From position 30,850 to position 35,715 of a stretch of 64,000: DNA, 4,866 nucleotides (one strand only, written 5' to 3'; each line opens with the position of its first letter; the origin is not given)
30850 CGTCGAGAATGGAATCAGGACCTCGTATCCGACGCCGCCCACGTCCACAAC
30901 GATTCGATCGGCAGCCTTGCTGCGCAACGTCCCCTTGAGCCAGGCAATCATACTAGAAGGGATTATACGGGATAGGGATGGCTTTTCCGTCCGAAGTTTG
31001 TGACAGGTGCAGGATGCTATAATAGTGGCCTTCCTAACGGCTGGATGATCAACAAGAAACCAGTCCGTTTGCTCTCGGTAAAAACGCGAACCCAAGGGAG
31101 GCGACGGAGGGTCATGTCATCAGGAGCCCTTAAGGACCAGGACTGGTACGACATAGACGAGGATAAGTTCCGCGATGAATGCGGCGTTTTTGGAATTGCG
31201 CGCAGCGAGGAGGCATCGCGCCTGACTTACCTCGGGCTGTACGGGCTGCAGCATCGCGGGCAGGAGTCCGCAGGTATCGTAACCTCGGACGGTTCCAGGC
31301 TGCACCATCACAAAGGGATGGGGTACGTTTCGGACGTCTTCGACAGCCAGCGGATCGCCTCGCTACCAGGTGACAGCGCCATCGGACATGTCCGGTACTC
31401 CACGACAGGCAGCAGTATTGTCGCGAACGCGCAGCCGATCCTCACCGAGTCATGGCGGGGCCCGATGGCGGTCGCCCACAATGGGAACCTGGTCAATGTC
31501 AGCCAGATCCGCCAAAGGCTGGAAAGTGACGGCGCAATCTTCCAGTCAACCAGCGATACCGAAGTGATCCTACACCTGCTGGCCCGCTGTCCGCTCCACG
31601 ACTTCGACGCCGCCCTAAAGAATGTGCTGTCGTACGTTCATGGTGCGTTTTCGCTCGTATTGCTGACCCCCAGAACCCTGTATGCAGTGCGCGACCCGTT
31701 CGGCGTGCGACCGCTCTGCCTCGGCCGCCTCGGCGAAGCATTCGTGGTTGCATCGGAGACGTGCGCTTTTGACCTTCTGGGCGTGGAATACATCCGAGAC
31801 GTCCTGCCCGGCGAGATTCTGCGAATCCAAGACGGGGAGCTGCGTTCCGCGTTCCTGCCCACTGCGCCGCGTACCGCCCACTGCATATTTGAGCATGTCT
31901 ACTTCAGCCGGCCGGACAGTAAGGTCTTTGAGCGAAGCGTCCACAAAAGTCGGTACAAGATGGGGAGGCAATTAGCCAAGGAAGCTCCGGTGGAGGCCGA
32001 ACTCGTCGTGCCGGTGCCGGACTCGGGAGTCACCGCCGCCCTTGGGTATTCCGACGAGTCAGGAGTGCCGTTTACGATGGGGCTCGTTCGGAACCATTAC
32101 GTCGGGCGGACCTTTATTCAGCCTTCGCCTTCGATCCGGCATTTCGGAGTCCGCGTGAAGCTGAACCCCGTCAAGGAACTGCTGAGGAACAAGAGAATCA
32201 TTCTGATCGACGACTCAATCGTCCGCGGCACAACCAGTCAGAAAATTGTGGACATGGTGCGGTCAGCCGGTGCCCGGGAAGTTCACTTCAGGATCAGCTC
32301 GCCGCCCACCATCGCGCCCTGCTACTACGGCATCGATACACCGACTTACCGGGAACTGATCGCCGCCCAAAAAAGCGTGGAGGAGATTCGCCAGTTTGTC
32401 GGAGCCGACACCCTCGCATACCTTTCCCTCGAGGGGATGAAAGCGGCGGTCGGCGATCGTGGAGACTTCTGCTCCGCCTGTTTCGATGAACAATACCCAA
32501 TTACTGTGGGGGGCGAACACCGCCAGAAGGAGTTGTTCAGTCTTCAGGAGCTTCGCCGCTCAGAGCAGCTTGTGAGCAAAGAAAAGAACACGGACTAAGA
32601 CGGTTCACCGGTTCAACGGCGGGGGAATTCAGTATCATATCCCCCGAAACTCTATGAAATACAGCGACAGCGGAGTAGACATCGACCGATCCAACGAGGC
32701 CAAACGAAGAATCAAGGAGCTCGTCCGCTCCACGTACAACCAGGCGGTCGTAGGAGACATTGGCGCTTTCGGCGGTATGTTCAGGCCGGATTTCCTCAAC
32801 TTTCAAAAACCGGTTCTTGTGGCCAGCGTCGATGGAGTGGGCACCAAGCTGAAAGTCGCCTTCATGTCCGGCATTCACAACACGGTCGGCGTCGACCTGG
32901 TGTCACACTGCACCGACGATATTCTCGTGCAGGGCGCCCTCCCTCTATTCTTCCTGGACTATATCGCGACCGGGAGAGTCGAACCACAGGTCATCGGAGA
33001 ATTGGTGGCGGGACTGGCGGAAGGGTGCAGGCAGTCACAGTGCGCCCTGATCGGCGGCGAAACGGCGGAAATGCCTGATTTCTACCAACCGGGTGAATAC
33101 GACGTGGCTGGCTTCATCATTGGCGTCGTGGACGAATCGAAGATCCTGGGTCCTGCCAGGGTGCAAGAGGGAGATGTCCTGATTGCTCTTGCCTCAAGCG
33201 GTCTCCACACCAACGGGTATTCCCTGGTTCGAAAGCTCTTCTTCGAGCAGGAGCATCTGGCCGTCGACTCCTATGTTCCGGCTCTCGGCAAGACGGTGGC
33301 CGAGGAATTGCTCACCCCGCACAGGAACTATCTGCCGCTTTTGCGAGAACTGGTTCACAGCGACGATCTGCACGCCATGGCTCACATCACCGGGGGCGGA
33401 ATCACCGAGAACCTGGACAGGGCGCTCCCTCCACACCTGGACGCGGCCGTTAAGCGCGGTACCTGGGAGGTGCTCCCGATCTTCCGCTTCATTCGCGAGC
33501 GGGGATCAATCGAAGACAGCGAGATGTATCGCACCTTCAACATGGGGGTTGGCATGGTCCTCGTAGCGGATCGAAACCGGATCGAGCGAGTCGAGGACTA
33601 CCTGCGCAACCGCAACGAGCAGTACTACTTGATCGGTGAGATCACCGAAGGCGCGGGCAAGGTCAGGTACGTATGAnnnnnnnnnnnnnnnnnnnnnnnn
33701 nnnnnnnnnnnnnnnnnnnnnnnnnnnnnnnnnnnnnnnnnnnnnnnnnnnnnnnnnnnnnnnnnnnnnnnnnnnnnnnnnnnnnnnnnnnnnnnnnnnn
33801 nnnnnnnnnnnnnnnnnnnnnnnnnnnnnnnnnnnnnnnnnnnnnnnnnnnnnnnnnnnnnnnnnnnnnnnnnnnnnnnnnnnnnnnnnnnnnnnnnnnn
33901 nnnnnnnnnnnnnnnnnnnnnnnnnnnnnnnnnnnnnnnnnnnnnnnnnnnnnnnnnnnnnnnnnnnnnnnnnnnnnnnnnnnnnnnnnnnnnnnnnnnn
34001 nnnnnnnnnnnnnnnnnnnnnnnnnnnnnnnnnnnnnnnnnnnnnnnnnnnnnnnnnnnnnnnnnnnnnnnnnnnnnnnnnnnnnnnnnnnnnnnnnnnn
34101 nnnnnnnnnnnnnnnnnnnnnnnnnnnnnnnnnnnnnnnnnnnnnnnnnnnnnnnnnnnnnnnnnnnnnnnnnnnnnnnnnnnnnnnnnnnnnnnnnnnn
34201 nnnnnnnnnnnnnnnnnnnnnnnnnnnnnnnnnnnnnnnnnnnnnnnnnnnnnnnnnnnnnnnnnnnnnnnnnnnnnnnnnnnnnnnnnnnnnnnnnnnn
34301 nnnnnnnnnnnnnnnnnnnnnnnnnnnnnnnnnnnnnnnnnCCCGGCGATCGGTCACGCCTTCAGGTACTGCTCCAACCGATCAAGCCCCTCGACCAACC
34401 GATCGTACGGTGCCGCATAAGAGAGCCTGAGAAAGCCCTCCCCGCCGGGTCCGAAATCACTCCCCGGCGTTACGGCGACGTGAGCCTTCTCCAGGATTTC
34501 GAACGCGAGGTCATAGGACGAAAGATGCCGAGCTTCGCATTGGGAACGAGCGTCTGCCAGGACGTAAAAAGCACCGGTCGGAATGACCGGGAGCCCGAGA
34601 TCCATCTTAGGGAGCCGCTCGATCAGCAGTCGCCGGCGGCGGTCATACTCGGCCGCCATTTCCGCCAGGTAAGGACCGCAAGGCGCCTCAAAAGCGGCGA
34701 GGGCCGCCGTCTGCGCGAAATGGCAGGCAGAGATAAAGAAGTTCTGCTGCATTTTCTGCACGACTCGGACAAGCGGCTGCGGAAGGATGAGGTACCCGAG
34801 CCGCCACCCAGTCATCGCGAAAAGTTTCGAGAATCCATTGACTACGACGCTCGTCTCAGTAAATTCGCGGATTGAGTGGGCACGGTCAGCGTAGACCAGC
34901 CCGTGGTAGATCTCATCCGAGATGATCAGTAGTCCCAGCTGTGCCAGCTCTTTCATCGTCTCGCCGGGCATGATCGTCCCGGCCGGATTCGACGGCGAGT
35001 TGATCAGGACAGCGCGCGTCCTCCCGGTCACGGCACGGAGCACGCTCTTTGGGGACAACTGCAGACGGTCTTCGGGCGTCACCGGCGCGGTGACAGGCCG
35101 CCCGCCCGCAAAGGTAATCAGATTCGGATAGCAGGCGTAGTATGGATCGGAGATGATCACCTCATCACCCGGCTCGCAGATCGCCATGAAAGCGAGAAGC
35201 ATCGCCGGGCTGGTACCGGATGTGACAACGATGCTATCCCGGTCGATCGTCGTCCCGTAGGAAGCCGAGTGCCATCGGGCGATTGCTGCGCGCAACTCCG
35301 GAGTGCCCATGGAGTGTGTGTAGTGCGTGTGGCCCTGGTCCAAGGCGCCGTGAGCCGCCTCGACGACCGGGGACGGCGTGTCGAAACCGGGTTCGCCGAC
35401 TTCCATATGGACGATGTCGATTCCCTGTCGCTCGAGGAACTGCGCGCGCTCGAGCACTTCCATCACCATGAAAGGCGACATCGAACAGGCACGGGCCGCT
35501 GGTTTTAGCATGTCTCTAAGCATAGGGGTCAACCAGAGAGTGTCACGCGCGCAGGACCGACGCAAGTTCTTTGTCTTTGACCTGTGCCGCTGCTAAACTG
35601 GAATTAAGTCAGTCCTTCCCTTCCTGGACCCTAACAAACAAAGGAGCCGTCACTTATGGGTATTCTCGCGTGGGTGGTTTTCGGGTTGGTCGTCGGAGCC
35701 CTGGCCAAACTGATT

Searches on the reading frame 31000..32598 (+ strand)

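Call 61: search_protein_families(library=pfam, proteins=[window:31000-32598:+], max_evalue=0.00001)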
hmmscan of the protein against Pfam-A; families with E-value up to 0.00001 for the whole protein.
window:31000-32598:+ (532 aa): 2 families
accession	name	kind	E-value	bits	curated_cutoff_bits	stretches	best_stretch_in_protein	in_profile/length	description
PF13537.11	GATase_7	-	4.8e-22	78.7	25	1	139-257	8-121/123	Glutamine amidotransferase domain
PF13522.11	GATase_6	-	6.4e-22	78.4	27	1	116-253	3-130/130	Glutamine amidotransferase domain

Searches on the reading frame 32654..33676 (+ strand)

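Call 61: search_protein_families(library=pfam, proteins=[window:32654-33676:+], max_evalue=0.00001)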
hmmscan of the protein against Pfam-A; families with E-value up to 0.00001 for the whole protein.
window:32654-33676:+ (340 aa): 2 families
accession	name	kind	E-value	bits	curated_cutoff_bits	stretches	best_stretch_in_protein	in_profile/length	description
PF02769.27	AIRS_C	-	1.5e-28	100.3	23.1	1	171-336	1-151/156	AIR synthase related protein, C-terminal domain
PF00586.29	AIRS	-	1.2e-20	74.4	24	1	54-159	14-112/112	AIR synthase related protein, N-terminal domain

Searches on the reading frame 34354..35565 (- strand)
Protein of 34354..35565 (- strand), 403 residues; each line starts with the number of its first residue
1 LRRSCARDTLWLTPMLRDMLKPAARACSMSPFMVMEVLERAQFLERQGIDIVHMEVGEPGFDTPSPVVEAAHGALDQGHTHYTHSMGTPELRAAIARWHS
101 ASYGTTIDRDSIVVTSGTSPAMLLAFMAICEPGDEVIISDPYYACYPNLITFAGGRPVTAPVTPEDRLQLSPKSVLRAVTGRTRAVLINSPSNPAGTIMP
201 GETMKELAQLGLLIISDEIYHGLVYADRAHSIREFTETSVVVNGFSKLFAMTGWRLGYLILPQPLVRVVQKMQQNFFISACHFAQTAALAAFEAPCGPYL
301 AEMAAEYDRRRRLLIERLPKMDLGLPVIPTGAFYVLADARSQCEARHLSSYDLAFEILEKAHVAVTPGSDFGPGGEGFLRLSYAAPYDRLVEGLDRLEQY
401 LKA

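Call 61: search_protein_families(library=pfam, proteins=[window:34354-35565:-], max_evalue=0.00001)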
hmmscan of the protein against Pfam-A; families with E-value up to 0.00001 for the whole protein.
window:34354-35565:- (403 aa): 3 families
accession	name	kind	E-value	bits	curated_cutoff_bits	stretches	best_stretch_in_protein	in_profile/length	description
PF00155.27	Aminotran_1_2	-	3.1e-62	211.3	19.7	1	50-386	2-349/361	Aminotransferase class I and II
PF01041.23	DegT_DnrJ_EryC1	-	1.5e-08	34.8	19.8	1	110-217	41-145/360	DegT/DnrJ/EryC1/StrS aminotransferase family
PF01053.26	Cys_Met_Meta_PP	-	6.3e-06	25.4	27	1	111-208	70-163/381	Cys/Met metabolism PLP-dependent enzyme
